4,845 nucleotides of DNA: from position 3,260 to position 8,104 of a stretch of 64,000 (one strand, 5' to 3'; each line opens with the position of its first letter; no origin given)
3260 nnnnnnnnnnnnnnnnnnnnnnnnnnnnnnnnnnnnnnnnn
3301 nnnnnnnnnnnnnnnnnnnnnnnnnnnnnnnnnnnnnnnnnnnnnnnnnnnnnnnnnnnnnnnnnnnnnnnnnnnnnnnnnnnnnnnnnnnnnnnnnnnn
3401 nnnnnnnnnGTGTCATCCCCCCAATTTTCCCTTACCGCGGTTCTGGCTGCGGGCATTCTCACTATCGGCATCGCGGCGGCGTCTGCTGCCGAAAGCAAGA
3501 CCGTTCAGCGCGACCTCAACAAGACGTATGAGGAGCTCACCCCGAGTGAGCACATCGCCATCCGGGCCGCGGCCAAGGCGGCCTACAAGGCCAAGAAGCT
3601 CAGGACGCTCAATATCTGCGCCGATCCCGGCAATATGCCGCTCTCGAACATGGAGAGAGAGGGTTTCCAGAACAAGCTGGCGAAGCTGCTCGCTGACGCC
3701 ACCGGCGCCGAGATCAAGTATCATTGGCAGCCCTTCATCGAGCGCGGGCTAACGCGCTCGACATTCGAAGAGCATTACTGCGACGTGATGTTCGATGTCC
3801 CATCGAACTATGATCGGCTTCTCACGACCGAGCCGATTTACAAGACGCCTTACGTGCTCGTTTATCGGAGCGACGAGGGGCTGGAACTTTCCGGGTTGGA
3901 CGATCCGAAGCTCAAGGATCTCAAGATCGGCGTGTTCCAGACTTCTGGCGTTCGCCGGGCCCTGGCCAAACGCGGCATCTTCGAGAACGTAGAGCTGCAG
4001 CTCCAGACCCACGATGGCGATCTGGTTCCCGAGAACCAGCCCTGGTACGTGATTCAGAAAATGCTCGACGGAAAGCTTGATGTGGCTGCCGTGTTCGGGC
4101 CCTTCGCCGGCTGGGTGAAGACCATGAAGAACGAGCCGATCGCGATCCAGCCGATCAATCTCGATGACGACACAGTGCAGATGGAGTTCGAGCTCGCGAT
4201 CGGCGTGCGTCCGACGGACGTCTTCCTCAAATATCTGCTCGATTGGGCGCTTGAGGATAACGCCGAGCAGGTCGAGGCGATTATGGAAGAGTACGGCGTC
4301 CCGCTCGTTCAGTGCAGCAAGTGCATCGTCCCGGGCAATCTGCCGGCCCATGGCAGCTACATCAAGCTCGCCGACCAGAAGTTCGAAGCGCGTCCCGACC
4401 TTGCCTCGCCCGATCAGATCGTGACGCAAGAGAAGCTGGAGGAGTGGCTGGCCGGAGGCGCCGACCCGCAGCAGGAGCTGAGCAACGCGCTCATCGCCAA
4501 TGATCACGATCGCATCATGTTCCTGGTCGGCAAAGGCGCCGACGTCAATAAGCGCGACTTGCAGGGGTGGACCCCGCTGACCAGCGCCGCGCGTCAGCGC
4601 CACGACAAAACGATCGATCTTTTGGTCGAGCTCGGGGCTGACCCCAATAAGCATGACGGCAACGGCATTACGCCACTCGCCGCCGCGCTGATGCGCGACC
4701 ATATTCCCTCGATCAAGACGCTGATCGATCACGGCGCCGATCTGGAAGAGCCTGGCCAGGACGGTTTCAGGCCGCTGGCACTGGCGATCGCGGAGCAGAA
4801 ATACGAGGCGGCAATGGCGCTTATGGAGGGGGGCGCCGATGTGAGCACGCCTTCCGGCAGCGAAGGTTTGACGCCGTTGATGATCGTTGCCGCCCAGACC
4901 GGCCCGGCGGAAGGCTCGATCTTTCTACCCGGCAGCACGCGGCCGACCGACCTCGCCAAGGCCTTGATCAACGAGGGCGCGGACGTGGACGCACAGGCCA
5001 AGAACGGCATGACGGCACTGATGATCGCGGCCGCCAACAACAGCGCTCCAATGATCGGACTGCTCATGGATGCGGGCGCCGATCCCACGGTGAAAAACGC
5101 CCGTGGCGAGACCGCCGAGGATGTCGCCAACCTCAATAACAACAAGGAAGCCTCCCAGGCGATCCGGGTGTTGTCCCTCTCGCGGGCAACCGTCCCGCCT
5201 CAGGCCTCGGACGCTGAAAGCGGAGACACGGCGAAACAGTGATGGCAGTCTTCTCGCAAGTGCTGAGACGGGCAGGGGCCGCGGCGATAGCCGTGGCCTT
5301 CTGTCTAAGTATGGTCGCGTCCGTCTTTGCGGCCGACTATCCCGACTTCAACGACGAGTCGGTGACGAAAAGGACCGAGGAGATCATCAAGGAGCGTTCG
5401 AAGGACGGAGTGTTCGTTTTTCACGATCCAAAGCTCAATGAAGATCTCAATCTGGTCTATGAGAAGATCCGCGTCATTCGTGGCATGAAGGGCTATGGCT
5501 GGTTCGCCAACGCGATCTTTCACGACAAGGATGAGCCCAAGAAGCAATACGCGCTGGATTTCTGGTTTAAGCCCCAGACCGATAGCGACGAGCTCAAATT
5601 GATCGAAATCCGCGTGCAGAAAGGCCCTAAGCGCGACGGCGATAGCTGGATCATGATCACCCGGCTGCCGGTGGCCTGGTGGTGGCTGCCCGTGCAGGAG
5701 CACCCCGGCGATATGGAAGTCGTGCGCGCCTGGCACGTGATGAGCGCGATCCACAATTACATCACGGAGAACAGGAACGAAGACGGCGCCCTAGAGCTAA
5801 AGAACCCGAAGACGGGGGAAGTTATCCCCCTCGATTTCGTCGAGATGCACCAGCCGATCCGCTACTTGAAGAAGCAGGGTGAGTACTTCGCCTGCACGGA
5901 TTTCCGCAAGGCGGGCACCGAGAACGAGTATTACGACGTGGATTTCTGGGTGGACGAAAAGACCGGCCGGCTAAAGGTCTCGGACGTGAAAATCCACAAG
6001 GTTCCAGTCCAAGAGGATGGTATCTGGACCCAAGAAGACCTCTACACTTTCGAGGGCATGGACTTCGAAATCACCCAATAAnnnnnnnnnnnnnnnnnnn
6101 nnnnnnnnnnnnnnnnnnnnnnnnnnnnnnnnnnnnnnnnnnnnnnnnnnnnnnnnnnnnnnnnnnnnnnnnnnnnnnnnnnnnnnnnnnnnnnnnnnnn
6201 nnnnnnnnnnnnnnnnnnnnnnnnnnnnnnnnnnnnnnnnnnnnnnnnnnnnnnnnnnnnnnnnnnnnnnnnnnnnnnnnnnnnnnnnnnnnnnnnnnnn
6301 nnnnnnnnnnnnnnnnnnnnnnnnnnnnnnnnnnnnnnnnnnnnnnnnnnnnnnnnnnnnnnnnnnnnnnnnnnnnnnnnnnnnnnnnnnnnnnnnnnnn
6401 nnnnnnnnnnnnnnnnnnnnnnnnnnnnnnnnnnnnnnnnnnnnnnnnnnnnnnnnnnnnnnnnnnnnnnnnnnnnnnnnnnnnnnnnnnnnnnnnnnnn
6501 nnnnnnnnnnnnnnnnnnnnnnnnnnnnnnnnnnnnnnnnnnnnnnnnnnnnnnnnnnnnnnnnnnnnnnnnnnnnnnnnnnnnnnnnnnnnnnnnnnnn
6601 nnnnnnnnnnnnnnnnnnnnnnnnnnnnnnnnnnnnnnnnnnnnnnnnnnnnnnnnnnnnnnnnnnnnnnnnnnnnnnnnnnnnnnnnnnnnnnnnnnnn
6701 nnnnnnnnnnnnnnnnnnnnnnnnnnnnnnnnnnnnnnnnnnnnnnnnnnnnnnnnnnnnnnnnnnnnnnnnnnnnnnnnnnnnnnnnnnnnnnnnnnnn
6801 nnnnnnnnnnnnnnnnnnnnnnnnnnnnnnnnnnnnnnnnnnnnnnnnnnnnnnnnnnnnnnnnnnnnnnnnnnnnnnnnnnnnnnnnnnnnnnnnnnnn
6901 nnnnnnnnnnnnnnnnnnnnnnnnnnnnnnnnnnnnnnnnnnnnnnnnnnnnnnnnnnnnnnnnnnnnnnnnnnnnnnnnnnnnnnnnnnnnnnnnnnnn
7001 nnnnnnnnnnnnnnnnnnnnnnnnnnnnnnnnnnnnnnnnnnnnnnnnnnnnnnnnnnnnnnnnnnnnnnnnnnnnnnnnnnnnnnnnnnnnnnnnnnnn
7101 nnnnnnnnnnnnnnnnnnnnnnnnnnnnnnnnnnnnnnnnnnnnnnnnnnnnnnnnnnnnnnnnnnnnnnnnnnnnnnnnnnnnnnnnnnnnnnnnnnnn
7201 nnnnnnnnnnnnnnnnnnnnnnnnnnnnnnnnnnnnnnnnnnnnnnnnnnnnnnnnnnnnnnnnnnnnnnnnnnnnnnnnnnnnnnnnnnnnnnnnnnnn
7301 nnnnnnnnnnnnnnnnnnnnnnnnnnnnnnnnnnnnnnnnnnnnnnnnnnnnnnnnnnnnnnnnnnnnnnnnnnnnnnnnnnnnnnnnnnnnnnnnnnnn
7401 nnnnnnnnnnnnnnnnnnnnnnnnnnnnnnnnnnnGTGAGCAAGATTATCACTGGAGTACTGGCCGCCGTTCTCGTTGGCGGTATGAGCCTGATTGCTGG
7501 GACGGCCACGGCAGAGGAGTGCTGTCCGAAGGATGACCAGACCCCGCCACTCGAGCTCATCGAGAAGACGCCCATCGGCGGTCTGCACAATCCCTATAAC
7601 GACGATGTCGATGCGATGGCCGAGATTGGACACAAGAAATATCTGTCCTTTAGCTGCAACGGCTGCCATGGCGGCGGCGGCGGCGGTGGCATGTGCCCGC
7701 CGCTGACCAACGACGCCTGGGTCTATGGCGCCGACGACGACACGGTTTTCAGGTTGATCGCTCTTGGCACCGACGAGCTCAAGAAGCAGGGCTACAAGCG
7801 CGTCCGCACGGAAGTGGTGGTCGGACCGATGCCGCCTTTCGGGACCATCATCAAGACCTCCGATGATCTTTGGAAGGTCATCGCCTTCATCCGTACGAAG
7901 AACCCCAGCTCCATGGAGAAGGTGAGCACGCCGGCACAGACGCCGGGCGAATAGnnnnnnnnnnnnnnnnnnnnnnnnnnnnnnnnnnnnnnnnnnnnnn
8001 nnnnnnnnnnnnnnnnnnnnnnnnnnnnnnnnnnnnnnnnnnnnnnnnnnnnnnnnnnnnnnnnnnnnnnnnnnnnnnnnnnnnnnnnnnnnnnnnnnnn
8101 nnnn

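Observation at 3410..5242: XoxJ-like protein fused to an ankyrin-repeat domain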

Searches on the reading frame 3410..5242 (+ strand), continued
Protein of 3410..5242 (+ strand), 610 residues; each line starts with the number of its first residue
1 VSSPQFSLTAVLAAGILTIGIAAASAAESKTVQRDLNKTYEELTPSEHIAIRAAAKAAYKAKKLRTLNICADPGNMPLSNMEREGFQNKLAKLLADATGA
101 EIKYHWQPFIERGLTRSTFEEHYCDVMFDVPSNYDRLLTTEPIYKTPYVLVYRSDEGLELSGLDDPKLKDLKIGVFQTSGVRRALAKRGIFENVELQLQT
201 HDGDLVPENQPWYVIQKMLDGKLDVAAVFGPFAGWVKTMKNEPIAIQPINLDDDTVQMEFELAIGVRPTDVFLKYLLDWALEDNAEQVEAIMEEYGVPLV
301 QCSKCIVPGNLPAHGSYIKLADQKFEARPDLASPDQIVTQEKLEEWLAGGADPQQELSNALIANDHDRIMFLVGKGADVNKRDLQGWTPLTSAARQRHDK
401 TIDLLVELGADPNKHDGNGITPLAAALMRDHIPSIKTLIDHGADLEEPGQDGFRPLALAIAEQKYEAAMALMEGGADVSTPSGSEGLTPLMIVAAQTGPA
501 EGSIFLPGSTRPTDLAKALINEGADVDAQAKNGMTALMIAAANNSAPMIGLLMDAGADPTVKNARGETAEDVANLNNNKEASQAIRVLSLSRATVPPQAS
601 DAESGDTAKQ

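Call 61: fold_search(model_id=the predicted structure, library=pdb)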
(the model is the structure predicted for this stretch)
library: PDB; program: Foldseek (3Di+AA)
matches with E <= 10: 1646; with E <= 0.001: 1348
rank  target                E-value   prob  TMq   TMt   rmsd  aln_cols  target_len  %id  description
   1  5sv6                  2.3e-17  1.00  0.33  0.80   4.6       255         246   26  Crystal structure of MxaJ from Methlophaga aminisulfidivorans MPT (released 2017-07-12)
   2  6moj_A                5.7e-17  1.00  0.34  0.90   2.4       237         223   33  Dimeric DARPin A_angle_R5 complex with EpoR (released 2019-06-05)
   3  6moi_A                1.1e-16  1.00  0.33  0.85   2.8       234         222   33  Dimeric DARPin C_angle_R5 complex with EpoR (released 2019-06-05)
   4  6onp                  3.2e-16  1.00  0.32  0.89   2.3       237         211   30  Crystal structure of periplasmic binding protein XoxJ from Methylobacterium extorquens AM1 (released 2019-05-08)
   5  9ism_B                3.6e-16  1.00  0.34  0.79   4.9       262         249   28  Cryo-EM structure of MxaF/MxaJ complex (released 2025-07-23)
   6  4qfv_A                4.7e-16  1.00  0.26  0.65  11.8       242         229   33  Crystal structure of a unique ankyrin (released 2015-05-06)
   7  6f5e_A                8.7e-16  1.00  0.22  0.41  15.0       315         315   23  Crystal structure of DARPin-DARPin rigid fusion, variant DD_D12_10_47 in complex JNK1a1 and JIP1 peptide (released 2017-12-13)
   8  4qfv_B                9.7e-16  1.00  0.26  0.65  11.8       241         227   33  Crystal structure of a unique ankyrin (released 2015-05-06)
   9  5y4e_B                1.1e-15  1.00  0.33  0.81   3.3       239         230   27  Crystal Structure of AnkB Ankyrin Repeats R8-14 in complex with autoinhibition segment AI-b (released 2017-09-13)
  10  6mok_A                1.2e-15  1.00  0.22  0.44  10.8       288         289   28  Dimeric DARPin A_distance_R7 complex with EpoR (released 2019-06-05)
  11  4o60_A                1.5e-15  1.00  0.31  0.71   4.4       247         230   31  Structure of ankyrin repeat protein (released 2015-03-25)
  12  5le7_B                1.6e-15  1.00  0.22  0.41  18.3       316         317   23  Crystal structure of DARPin-DARPin rigid fusion, variant DD_D12_13_D12 (released 2017-08-02)
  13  5le6_A                1.7e-15  1.00  0.23  0.44  10.1       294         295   25  Crystal structure of DARPin-DARPin rigid fusion, variant DD_D12_09_D12 (released 2017-08-02)
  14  4o60_B                1.8e-15  1.00  0.32  0.76   4.1       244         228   32  Structure of ankyrin repeat protein (released 2015-03-25)
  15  5ma9_A                2.2e-15  1.00  0.23  0.45  11.7       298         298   26  GFP-binding DARPin fusion gc_R11 (released 2017-11-08)
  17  5y4e_A                3.2e-15  1.00  0.33  0.81   3.1       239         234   27  Crystal Structure of AnkB Ankyrin Repeats R8-14 in complex with autoinhibition segment AI-b (released 2017-09-13)
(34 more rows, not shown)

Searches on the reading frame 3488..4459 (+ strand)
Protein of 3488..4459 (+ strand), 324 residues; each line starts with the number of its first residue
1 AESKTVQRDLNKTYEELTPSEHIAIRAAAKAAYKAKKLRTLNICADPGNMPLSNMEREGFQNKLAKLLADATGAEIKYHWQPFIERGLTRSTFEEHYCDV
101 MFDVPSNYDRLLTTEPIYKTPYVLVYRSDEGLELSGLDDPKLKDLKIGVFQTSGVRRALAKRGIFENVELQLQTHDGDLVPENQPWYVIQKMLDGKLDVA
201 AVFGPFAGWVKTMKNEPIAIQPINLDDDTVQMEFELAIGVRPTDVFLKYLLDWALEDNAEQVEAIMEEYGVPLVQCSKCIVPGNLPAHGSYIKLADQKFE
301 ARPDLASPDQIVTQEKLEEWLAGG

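Call 32: search_solved_structures(query=window:3488-4459:+, max_evalue=0.001, show_alignments=3)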
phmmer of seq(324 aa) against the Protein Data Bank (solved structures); distinct sequences matched with E-value up to 0.001: 3.
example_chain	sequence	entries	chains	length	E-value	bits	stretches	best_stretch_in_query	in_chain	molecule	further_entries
6onp_A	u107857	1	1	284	2.4e-33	118.9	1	40-274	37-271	periplasmic binding protein XoxJ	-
5sv6_A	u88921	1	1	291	7.4e-27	97.6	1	23-273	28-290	Extracellular solute-binding protein, family 3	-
9ism_B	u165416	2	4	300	1.4e-26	96.6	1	19-276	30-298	Methanol oxidation protein MxaJ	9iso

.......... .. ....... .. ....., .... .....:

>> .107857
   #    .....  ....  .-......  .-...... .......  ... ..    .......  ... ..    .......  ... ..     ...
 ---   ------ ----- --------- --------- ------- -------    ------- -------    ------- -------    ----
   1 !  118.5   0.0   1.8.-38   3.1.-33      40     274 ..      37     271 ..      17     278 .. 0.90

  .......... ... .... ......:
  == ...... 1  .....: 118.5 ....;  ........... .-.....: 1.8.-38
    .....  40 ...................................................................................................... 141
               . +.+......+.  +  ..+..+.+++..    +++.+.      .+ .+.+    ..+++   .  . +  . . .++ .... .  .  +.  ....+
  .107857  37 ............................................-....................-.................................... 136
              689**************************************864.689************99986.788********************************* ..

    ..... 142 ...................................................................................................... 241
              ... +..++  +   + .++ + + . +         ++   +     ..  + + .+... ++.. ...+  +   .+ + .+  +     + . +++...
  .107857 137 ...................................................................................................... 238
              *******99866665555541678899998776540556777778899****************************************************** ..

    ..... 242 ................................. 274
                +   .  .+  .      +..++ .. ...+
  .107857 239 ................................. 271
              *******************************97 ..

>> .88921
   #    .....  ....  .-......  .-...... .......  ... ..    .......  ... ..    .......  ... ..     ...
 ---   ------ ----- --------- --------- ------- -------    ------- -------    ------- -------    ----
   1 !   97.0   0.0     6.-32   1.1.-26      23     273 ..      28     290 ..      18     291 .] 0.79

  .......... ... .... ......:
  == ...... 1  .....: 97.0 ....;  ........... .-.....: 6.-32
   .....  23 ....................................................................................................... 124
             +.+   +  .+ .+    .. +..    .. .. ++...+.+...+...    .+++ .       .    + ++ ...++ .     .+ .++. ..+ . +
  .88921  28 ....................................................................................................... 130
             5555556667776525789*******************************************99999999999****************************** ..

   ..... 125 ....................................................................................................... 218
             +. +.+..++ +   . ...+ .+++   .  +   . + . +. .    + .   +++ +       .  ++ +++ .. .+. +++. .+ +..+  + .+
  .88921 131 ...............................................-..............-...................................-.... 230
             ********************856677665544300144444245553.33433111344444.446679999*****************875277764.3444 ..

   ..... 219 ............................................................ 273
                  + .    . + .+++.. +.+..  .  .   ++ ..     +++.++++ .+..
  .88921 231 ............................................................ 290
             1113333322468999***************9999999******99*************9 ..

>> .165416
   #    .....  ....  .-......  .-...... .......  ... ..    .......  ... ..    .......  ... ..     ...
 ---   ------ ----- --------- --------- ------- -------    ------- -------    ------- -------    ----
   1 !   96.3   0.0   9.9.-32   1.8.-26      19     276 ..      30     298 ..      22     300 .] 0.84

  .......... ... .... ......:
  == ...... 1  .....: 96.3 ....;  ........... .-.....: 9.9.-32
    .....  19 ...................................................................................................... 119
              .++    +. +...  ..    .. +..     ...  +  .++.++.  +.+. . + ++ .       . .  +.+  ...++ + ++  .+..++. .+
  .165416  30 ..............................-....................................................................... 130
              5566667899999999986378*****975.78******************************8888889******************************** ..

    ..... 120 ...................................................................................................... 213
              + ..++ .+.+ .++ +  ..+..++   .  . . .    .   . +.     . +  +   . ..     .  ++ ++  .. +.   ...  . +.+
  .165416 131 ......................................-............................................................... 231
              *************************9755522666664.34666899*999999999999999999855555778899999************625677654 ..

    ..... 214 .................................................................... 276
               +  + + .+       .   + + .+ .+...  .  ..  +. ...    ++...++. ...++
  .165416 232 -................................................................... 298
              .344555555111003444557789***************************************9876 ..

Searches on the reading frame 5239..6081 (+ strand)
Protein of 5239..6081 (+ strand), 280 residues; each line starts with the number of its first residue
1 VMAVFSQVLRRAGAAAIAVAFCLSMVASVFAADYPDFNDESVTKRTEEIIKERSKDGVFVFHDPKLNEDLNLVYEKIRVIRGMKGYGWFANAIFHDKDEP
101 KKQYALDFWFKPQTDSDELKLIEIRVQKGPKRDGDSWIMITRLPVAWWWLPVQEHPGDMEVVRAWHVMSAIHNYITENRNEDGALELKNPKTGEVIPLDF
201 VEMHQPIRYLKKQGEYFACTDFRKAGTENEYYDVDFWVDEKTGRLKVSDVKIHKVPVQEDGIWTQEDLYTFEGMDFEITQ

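Call 3: search_protein_families(library=pfam, proteins=[window:5239-6081:+], max_evalue=0.01)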
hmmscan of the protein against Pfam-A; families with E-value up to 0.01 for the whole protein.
window:5239-6081:+ (280 aa): 0 families

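Call 4: search_protein_families(library=ncbifam, proteins=[window:5239-6081:+], max_evalue=0.01)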
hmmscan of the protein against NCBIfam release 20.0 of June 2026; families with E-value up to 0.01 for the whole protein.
window:5239-6081:+ (280 aa): 0 families

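Call 60: find_homologous_proteins(query=window:5239-6081:+, max_evalue=0.001)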
Query window:5239-6081:+ (280 aa): 858 proteins with E <= 0.001 among 1291 candidates; the best 120 are listed.
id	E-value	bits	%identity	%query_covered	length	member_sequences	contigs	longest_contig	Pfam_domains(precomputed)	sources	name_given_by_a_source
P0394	1.2e-190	650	100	100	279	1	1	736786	-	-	-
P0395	5.2e-187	638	98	100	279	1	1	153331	-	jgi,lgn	jgi:hypothetical protein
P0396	1.7e-186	636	97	100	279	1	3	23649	-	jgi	jgi:hypothetical protein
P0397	2.1e-186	636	97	100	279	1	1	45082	-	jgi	jgi:hypothetical protein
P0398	3.2e-186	636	97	100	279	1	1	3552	-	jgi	jgi:hypothetical protein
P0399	4.7e-186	635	97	100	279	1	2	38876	-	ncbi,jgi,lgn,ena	jgi:hypothetical protein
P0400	6.9e-186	634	97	100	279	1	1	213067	-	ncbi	-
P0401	1.2e-185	634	97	100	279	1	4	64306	-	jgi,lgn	-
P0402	2.6e-185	633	96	100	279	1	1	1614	-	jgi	jgi:hypothetical protein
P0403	3.0e-185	632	97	100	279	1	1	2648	-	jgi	-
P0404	3.8e-185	632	97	100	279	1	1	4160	-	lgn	-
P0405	5.0e-185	632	96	100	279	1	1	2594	-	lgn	-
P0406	5.9e-185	631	97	100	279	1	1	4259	-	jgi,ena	-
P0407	7.8e-185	631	96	100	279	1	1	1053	-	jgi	jgi:hypothetical protein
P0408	2.5e-184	629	96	100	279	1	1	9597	-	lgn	-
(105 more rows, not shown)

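Call 88: search_solved_structures(query=window:5239-6081:+, max_evalue=1)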
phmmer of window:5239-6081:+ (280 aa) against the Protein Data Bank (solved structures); distinct sequences matched with E-value up to 1: 3.
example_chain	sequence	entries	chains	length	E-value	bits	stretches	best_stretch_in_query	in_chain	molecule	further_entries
7e7n_A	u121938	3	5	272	0.16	14.5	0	148-174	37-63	Fucose-binding lectin protein,Fucose-binding lectin protein,Fucose-binding lectin protein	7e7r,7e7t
7e7u_A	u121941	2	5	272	0.21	14.1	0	148-174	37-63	Fucose-binding lectin protein,Fucose-binding lectin protein,Fucose-binding lectin protein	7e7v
4csd_A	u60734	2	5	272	0.25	13.9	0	148-174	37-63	FUCOSE-BINDING LECTIN PROTEIN | Fucose-binding lectin protein,Fucose-binding lectin protein,Fucose-binding lectin protein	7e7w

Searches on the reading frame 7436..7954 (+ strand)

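Call 3: search_protein_families(library=pfam, proteins=[window:7436-7954:+], max_evalue=0.01)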
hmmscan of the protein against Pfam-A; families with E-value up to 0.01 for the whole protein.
window:7436-7954:+ (172 aa): 2 families
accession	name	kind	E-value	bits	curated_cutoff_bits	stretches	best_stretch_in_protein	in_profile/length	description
PF13442.11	Cytochrome_CBB3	-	3.1e-08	34.3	27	1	62-152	3-68/68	Cytochrome C oxidase, cbb3-type, subunit III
PF00034.26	Cytochrom_C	-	1.3e-05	26.8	21.3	1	65-154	4-88/90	Cytochrome c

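Call 4: search_protein_families(library=ncbifam, proteins=[window:7436-7954:+], max_evalue=0.01)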
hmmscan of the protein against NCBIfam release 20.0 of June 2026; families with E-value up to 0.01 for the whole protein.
window:7436-7954:+ (172 aa): 4 families
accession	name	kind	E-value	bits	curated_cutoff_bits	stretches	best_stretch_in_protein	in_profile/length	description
NF011054.0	PRK14486.1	equivalog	8.3e-09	35.4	447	1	49-155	203-290/294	putative bifunctional cbb3-type cytochrome c oxidase subunit II/cytochrome c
TIGR03872.1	cytochrome_MoxG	equivalog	5.3e-08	33.1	147.8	1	51-108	34-91/133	cytochrome c(L), periplasmic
TIGR04494.1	c550_PedF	equivalog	8.8e-06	25.7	122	1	28-156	19-131/133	cytochrome c-550 PedF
TIGR00782.1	ccoP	equivalog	2.1e-05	24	179.95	1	70-113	114-158/285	cytochrome-c oxidase, cbb3-type subunit III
